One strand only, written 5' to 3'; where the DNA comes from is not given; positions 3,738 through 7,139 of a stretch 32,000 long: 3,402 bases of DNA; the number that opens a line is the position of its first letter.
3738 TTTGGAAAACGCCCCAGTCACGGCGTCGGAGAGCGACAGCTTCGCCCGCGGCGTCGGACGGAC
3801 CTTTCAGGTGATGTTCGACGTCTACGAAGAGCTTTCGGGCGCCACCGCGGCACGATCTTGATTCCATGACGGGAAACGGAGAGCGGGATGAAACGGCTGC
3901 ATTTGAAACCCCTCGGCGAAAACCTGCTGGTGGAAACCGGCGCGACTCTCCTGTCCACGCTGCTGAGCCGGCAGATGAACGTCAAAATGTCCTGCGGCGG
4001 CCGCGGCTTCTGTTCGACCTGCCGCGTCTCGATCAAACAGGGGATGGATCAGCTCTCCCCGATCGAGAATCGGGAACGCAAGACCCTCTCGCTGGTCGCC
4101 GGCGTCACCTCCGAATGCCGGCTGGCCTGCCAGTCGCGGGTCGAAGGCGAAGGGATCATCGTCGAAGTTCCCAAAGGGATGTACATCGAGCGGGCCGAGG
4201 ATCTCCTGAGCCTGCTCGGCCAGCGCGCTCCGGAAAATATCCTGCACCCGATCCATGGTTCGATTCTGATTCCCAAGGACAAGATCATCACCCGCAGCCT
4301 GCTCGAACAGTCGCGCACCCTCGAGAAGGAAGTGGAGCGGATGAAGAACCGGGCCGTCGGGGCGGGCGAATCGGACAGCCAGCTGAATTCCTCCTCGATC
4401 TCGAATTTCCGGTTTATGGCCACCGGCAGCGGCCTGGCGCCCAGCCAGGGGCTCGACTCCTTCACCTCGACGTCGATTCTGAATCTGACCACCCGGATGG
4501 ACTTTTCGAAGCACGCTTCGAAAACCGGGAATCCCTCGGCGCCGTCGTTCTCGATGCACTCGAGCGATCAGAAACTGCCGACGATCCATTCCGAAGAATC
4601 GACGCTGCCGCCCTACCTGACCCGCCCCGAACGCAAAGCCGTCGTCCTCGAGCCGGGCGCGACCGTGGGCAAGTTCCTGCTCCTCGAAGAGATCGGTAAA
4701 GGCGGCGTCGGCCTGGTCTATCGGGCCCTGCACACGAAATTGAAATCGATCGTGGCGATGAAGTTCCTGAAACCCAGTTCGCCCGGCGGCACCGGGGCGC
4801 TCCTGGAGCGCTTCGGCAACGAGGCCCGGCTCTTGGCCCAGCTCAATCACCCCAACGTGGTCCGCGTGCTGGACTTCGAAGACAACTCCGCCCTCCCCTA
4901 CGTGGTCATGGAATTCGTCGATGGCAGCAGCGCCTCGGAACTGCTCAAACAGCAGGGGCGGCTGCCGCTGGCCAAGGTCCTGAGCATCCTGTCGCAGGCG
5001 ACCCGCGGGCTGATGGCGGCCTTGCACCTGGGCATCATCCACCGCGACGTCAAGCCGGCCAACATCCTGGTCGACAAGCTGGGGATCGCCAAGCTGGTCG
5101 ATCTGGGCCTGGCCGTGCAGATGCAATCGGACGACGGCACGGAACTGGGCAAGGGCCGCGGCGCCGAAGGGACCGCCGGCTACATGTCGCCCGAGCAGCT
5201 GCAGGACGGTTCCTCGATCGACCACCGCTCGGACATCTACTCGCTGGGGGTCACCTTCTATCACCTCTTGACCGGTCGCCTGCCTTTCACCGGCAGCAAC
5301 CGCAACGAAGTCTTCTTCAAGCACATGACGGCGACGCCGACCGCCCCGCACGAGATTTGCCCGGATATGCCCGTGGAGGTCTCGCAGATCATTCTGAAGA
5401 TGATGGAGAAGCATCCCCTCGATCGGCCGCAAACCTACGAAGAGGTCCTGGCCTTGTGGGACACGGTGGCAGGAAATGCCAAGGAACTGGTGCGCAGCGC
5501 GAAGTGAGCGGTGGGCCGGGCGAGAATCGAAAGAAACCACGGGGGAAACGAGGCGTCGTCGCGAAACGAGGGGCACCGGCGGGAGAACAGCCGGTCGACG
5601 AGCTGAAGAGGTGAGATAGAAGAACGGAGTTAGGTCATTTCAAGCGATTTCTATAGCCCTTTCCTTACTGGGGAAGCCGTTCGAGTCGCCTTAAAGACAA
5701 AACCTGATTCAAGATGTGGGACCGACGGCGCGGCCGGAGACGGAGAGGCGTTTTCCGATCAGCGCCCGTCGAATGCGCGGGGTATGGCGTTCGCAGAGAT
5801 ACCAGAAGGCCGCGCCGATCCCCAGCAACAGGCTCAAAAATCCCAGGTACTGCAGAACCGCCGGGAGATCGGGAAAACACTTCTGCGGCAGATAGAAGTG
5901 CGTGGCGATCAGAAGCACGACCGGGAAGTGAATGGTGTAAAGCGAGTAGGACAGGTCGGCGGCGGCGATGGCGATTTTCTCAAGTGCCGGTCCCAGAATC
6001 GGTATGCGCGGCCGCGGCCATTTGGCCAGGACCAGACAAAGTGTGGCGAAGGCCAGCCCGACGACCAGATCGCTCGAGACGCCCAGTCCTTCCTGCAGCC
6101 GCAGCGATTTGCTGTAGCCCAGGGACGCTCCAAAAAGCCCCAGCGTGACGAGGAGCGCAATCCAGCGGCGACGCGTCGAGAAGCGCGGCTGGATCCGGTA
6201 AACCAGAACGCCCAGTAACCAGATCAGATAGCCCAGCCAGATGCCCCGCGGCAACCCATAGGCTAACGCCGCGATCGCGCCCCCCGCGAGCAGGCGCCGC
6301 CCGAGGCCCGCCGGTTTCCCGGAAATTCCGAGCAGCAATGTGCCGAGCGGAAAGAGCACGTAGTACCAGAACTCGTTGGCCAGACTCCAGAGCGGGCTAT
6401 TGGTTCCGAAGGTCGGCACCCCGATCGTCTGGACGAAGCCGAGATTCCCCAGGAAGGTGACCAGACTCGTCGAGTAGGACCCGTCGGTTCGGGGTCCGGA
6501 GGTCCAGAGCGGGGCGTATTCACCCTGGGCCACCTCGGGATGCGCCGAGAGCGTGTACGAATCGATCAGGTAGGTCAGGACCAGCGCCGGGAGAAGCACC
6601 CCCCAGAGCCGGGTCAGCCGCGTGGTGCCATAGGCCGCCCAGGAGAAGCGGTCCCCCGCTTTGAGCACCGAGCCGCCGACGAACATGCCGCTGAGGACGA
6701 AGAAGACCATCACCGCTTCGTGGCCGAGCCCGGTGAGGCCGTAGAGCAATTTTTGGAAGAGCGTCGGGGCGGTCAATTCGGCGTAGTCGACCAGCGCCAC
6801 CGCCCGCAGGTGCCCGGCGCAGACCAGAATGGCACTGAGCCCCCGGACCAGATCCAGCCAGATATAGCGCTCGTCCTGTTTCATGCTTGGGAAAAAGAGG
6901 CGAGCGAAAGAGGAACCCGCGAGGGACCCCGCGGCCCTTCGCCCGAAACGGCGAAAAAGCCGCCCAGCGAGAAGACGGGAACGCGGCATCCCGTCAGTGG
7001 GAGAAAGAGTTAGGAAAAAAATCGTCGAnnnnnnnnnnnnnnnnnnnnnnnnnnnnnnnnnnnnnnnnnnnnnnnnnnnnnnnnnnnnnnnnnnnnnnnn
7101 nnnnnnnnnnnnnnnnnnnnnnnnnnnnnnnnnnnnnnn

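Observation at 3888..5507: Unusual domain fusion: 2Fe-2S ferredoxin N-terminal to an active-looking Ser/Thr kinase, directly after heme oxygenase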

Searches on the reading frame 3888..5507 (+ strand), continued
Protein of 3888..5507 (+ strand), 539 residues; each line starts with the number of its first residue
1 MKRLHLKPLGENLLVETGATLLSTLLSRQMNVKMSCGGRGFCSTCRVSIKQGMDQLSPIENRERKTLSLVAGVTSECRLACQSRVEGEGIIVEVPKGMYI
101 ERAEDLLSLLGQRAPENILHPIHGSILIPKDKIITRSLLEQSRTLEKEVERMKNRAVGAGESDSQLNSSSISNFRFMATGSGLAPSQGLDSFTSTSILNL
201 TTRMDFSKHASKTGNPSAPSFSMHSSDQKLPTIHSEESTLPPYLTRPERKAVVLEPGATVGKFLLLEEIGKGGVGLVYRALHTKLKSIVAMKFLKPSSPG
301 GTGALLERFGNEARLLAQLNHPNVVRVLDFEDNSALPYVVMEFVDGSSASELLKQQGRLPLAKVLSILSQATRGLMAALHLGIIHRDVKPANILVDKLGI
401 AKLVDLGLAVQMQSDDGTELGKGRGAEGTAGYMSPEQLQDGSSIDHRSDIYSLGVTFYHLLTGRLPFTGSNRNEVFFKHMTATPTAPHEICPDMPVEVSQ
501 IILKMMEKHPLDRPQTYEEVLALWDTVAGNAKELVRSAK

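Call 49: find_related_loci(query=A2, collection=metagenome_contigs, flank=10000)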
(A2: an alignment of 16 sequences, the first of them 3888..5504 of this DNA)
Query A2 (539 aa) in metagenome_contigs; peptide patterns used: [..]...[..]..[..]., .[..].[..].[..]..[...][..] (x = any residue, [..] = any of these).
600 stretches matched a pattern (row limit reached: there are more); 599 encode a relative of the query (tblastn E <= 1e-3); the best 80 are kept; 80 distinct loci.
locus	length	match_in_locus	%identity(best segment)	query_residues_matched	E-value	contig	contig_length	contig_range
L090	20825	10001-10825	38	246-521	6e-57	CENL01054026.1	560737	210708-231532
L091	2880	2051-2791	42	262-513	6e-57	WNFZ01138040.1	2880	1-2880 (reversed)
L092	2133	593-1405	39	257-524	1e-54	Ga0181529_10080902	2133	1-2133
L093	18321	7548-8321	41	257-515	4e-53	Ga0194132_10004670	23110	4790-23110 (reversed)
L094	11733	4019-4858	39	243-516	2e-51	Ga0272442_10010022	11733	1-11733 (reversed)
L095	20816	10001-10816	37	259-534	2e-51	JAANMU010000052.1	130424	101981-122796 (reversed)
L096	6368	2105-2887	38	256-520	4e-51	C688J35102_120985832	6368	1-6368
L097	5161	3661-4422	40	262-522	7e-51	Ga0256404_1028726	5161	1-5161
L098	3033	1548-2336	41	260-521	6e-51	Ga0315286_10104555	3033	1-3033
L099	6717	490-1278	39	261-522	1e-50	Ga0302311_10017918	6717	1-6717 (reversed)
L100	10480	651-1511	37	240-516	1e-50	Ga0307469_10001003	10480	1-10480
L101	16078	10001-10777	37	261-521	5e-50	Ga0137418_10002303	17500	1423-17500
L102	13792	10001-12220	39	260-529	3e-50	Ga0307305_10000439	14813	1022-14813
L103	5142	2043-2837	38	252-516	9e-50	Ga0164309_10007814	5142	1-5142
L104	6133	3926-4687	39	262-521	4e-49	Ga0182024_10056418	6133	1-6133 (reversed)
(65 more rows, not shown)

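Call 52: find_encoding_contigs(protein=P0303, flank=10000, max_places=1)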
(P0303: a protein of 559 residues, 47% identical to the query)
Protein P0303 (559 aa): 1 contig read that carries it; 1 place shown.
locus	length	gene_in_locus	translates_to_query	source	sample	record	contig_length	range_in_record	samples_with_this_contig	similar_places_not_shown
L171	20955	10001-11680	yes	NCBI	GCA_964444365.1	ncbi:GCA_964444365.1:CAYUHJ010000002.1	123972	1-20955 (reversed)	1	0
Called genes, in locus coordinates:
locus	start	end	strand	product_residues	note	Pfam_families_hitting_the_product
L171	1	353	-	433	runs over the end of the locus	-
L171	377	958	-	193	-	PF00578:AhpC-TSA, PF08534:Redoxin (weak), PF13905:Thioredoxin_8 (weak)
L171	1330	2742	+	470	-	PF00072:Response_reg, PF00158:Sigma54_activat, PF14532:Sigma54_activ_2, PF00004:AAA (weak), PF07728:AAA_5, PF25601:AAA_lid_14, PF02954:HTH_8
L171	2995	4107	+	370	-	PF00069:Pkinase, PF07714:PK_Tyr_Ser-Thr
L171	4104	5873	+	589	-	PF00989:PAS (weak)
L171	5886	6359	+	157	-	PF00111:Fer2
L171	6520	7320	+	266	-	PF02830:V4R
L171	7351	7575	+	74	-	-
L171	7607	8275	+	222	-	PF02830:V4R (weak)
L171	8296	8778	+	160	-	PF00502:Phycobilisome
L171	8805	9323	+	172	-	PF00502:Phycobilisome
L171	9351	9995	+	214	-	PF01126:Heme_oxygenase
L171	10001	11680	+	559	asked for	PF00111:Fer2, PF00069:Pkinase, PF07714:PK_Tyr_Ser-Thr, PF01636:APH (faint)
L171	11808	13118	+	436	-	PF07394:DUF1501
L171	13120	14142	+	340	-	PF23409:Beta-prop_EML, PF24807:WD40_CDC20-Fz, PF24814:WD40_Prp19, PF25175:Beta-prop_WDR5, PF25460:Beta-prop_Aladin, PF23414:Beta-prop_EML_2, PF25173:Beta-prop_WDR3_1st, PF00400:WD40, +24 more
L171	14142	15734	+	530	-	PF07583:PSCyt2, PF07587:PSD1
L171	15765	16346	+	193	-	PF04542:Sigma70_r2, PF08281:Sigma70_r4_2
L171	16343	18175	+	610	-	PF25174:Beta-prop_THOC3, PF24814:WD40_Prp19, PF24780:WD40_MABP1-WDR62_1st, PF25175:Beta-prop_WDR5, PF24807:WD40_CDC20-Fz, PF25168:Beta-prop_WDR36-Utp21_2nd, PF23381:Beta-prop_IFT122_1st, PF25172:Beta-prop_WDR3_2nd, +13 more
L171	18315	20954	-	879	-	?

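Call 53: find_encoding_contigs(protein=P0301, flank=10000, max_places=1)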
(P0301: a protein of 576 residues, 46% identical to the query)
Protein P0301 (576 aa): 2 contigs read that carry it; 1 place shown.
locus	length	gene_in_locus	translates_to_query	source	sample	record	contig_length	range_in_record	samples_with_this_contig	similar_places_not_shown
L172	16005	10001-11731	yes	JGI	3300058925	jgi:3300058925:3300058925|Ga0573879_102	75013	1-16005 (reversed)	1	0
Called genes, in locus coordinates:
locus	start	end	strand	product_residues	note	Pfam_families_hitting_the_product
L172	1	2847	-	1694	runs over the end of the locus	PF08446:PAS_2, PF01590:GAF, PF00360:PHY, PF00989:PAS, PF08447:PAS_3, PF08448:PAS_4, PF13426:PAS_9, PF08448:PAS_4, +7 more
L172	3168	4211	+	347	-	PF00069:Pkinase, PF07714:PK_Tyr_Ser-Thr, PF03109:ABC1 (weak)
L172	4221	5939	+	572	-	-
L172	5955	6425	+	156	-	PF00111:Fer2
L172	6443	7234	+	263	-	PF02830:V4R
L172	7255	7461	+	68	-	-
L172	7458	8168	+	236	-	PF02830:V4R (faint)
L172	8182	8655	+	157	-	PF00502:Phycobilisome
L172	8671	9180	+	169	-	PF00502:Phycobilisome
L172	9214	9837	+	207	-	PF01126:Heme_oxygenase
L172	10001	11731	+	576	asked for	PF00111:Fer2, PF00069:Pkinase, PF07714:PK_Tyr_Ser-Thr, PF03109:ABC1 (weak)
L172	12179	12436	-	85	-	PF01863:YgjP-like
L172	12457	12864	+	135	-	PF01609:DDE_Tnp_1, PF13586:DDE_Tnp_1_2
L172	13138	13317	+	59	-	-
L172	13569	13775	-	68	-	PF01165:Ribosomal_S21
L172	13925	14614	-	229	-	PF07394:DUF1501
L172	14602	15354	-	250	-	PF07394:DUF1501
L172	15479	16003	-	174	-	?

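Call 70: search_protein_families(library=ncbifam, proteins=[window:3888-5507:+, L008:6236-6709:+], max_evalue=0.01)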
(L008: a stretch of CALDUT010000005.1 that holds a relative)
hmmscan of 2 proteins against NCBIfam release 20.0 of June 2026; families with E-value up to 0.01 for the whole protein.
window:3888-5507:+ (539 aa): 24 families
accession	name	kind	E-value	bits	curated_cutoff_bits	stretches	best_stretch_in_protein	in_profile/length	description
NF033483.0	PknB_PASTA_kin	equivalog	1.4e-76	258.7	450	1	262-527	8-268/563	Stk1 family PASTA domain-containing Ser/Thr kinase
NF047741.1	antiphage_MADS6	equivalog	3.8e-47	161.1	460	2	365-530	302-463/612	methylation-associated defense system protein kinase MAD6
NF052427.1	StpK7MSMEG_1200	equivalog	1.9e-44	152.2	900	1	259-520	5-261/601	serine/threonine protein kinase StpK7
TIGR03903.1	TOMM_kin_cyc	equivalog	1.4e-31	109.3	705.75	1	288-518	5-238/1267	TOMM system kinase/cyclase fusion protein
NF009651.0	PRK13184.1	equivalog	2.1e-31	108.8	839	1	262-520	3-283/932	serine/threonine-protein kinase PknD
NF038150.1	lanthi_synth_IV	equivalog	2.4e-25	89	650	1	254-528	182-457/851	class IV lanthionine synthetase LanL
NF053615.1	SerThrKinAfsKStmc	equivalog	1.6e-24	86.6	1300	1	260-514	12-255/809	protein serine/threonine kinase AfsK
NF033442.0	BREX_PglW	equivalog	2.4e-16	58.7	990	2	423-528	385-487/1391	BREX system serine/threonine kinase PglW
TIGR02007.1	fdx_isc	equivalog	5.3e-15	55.5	132.1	1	6-96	11-101/110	ISC system 2Fe-2S type ferredoxin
NF043056.1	T4SS_LegK1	equivalog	4.2e-12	45.4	550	1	316-454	132-277/516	Dot/Icm T4SS effector kinase LegK1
TIGR01941.1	nqrF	equivalog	2.2e-10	40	295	1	13-88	44-115/405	NADH:ubiquinone reductase (Na(+)-transporting) subunit F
NF038151.1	lanthi_synth_III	equivalog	2e-09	36.4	575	1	306-469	267-431/833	class III lanthionine synthetase LanKC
NF011463.0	PRK14879.1-4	equivalog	6.6e-07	29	188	1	269-412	23-163/237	Kae1-associated kinase Bud32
NF041408.1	XopAU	subfamily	9e-07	28.8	450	1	380-514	346-469/498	XopAU family type III secretion system effector serine/threonine kinase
TIGR03724.2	arch_bud32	equivalog_domain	2.4e-06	27.2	125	1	307-413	38-135/193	KEOPS complex kinase/ATPase Bud32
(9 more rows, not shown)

L008:6236-6709:+ (157 aa): 3 families
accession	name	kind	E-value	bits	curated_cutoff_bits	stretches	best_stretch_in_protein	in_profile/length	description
TIGR02007.1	fdx_isc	equivalog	1.5e-17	63.8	132.1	1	5-95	10-100/110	ISC system 2Fe-2S type ferredoxin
TIGR01941.1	nqrF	equivalog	8.3e-09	34.8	295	1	13-94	44-120/405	NADH:ubiquinone reductase (Na(+)-transporting) subunit F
NF040756.1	corr_regen_AcsV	exception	0.0097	14.3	800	0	8-88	6-80/632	corrinoid activation/regeneration protein AcsV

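Call 80: list_cluster_members(proteins=[window:3888-5507:+, window:3241-3861:+, P0125, P0309])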
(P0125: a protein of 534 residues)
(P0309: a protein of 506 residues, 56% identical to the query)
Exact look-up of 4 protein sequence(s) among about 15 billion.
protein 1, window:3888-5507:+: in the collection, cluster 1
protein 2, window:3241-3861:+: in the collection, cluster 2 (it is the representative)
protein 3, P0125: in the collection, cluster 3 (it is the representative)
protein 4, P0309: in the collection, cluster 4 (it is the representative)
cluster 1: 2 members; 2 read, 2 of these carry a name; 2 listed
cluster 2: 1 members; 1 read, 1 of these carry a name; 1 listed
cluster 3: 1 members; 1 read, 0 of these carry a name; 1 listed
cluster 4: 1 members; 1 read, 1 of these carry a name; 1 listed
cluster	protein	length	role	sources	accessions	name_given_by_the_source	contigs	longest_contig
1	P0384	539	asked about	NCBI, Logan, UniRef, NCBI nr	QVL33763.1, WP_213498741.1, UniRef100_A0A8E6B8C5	protein kinase [Telmatocola sphagniphila] | Protein kinase n=1 Tax=Telmatocola sphagniphila TaxID=1123043 RepID=A0A8E6B8C5_9BACT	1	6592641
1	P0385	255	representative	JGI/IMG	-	serine/threonine protein kinase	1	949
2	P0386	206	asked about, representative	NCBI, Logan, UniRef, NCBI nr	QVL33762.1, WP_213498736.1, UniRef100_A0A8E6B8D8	biliverdin-producing heme oxygenase [Telmatocola sphagniphila] | Biliverdin-producing heme oxygenase n=1 Tax=Telmatocola sphagniphila TaxID=1123043 ...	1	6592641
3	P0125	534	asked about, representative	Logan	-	-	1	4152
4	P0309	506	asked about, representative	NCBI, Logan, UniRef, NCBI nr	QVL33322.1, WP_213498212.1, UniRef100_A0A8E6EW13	protein kinase [Telmatocola sphagniphila] | Protein kinase n=1 Tax=Telmatocola sphagniphila TaxID=1123043 RepID=A0A8E6EW13_9BACT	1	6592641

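Call 82: find_encoding_contigs(protein=P0312, flank=10000, max_places=1)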
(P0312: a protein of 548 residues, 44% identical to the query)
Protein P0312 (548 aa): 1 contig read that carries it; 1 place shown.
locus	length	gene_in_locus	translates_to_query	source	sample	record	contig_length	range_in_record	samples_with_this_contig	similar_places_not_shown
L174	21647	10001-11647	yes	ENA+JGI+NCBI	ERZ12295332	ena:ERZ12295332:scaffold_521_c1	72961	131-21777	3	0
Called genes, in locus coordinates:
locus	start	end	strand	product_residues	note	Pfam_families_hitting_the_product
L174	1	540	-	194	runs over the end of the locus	PF04026:SpoVG, PF12773:DZR (weak)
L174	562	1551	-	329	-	PF00288:GHMP_kinases_N, PF08544:GHMP_kinases_C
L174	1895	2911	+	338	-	-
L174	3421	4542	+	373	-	PF00069:Pkinase, PF07714:PK_Tyr_Ser-Thr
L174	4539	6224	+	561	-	PF00989:PAS (weak), PF02518:HATPase_c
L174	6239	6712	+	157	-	PF00111:Fer2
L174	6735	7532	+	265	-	PF02830:V4R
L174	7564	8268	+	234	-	PF02830:V4R (weak)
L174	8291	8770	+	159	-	PF00502:Phycobilisome (weak)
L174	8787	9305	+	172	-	PF00502:Phycobilisome (weak)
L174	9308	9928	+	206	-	PF01126:Heme_oxygenase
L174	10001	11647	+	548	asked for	PF00111:Fer2 (weak), PF00069:Pkinase, PF01636:APH (faint), PF03109:ABC1, PF07714:PK_Tyr_Ser-Thr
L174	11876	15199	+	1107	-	PF23500:DUF7133, PF13646:HEAT_2 (weak), PF00034:Cytochrom_C (faint)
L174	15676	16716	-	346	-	PF00248:Aldo_ket_red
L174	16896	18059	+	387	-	-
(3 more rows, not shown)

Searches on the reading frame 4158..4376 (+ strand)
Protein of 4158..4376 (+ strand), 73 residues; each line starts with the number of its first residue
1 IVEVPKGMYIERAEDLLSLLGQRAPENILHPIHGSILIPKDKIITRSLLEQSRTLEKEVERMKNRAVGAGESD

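Call 79: search_protein_families(library=pfam, proteins=[window:4158-4376:+], max_evalue=10)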
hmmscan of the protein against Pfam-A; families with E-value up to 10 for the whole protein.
seq(73 aa): 1 family
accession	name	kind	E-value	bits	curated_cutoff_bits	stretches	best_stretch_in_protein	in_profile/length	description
PF20878.2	REST_helical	-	0.077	13.7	27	1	5-43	4-42/65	Helical region in REST corepressor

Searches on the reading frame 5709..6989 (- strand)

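Call 27: search_protein_families(library=pfam, proteins=[window:5709-6989:-], max_evalue=0.01)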
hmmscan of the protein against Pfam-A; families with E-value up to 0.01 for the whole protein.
window:5709-6989:- (426 aa): 1 family
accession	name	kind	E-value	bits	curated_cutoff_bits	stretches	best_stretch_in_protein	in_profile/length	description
PF01757.29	Acyl_transf_3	-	9.6e-22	77.9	31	1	43-395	2-324/326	Acyltransferase domain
